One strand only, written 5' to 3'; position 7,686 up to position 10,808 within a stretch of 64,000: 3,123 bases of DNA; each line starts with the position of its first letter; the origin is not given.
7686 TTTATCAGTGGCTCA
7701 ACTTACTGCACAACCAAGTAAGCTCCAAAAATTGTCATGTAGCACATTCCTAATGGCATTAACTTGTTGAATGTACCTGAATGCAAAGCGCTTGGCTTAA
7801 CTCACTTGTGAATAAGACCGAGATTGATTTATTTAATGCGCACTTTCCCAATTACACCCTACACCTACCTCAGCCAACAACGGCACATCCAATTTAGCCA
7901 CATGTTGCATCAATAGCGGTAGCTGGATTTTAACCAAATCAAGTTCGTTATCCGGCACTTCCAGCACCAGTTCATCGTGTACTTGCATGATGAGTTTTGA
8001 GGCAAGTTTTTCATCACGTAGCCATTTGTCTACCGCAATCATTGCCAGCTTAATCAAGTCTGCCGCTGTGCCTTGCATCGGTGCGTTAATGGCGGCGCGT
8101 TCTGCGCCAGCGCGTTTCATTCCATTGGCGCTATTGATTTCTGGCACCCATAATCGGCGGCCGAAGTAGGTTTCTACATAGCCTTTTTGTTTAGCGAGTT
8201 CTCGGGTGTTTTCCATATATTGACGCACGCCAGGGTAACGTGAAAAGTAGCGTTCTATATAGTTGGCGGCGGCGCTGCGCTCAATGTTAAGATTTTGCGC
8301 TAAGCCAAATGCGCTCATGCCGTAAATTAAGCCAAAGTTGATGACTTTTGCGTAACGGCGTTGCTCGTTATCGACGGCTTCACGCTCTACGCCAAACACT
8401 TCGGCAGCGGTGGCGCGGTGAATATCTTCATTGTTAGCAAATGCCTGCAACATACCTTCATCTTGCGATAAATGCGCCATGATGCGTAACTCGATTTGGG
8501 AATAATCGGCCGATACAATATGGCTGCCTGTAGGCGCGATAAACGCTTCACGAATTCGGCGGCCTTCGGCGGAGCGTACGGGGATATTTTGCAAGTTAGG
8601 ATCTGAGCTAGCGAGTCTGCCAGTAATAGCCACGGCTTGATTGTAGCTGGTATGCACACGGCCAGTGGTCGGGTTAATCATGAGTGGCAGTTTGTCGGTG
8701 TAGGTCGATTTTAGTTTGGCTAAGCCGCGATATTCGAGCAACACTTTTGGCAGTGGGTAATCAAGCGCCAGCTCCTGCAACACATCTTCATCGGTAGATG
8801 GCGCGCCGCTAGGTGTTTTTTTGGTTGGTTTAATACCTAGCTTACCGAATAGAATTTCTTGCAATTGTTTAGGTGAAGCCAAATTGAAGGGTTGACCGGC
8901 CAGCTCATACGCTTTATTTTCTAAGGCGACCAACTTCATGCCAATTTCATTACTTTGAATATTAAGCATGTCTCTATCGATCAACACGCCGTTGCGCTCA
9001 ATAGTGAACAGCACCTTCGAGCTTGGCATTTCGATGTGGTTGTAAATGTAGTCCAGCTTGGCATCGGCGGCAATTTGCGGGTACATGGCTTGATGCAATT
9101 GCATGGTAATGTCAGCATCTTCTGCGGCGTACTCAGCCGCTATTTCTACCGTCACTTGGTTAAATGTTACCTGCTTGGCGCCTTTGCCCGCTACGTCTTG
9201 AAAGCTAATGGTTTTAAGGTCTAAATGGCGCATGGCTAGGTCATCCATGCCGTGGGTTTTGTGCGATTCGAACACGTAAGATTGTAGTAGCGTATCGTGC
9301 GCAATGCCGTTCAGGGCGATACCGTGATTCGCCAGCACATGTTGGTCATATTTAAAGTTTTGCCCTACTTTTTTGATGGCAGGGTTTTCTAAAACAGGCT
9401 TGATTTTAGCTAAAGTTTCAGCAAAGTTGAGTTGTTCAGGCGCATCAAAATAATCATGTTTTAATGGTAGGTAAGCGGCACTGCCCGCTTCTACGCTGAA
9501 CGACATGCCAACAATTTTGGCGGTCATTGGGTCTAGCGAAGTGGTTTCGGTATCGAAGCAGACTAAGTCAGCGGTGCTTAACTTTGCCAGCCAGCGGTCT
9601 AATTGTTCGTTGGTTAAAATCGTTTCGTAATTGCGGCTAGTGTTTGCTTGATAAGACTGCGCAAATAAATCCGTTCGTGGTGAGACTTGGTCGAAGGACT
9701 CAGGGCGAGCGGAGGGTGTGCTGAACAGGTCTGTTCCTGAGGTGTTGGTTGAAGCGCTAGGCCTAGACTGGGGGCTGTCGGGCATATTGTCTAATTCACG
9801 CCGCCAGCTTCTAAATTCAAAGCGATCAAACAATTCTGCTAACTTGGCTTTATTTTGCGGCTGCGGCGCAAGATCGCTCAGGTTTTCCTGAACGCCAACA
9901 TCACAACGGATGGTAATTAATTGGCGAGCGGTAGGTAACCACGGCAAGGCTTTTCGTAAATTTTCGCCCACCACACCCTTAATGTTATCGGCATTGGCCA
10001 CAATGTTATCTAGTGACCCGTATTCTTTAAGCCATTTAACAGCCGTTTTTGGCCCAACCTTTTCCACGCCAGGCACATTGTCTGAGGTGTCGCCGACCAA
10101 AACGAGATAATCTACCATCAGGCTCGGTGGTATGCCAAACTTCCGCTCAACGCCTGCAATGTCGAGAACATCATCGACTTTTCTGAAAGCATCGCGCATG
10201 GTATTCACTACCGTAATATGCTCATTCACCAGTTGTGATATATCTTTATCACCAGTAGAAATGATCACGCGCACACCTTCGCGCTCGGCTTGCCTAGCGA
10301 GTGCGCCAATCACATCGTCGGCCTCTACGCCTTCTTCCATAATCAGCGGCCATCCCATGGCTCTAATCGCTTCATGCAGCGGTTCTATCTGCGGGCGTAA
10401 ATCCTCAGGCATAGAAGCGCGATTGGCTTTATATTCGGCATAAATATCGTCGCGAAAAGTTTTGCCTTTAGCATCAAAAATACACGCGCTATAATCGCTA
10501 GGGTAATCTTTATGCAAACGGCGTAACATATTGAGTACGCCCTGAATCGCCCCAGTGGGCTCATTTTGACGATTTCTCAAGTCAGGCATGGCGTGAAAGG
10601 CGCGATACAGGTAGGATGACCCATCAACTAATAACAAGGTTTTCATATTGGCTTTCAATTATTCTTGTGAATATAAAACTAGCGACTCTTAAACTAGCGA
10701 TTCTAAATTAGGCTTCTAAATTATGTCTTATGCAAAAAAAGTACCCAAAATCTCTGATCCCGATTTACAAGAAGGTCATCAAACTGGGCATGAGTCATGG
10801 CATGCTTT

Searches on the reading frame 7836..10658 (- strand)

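Call 64: search_protein_families(library=pfam, proteins=[window:7836-10658:-], max_evalue=0.001)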
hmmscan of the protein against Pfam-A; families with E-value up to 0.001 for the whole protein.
window:7836-10658:- (941 aa): 5 families
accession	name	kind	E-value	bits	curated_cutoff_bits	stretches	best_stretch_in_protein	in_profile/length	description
PF00476.26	DNA_pol_A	-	1.6e-163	544.6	34.3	1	563-938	2-380/381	DNA polymerase family A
PF02739.22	5_3_exonuc_N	-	3.8e-55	186.5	34.3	1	7-175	1-164/164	5'-3' exonuclease, N-terminal resolvase-like domain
PF01612.26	DNA_pol_A_exo1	-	4.3e-36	124.7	23.6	1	344-529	1-172/173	3'-5' exonuclease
PF01367.25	5_3_exonuc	-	1.4e-29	102.8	40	1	176-270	1-96/97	5'-3' exonuclease, C-terminal SAM fold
PF22619.2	DNA_polI_exo1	-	3.3e-10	40.3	27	1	379-501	12-123/140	DNA polymerase I, ribonuclease H-like domain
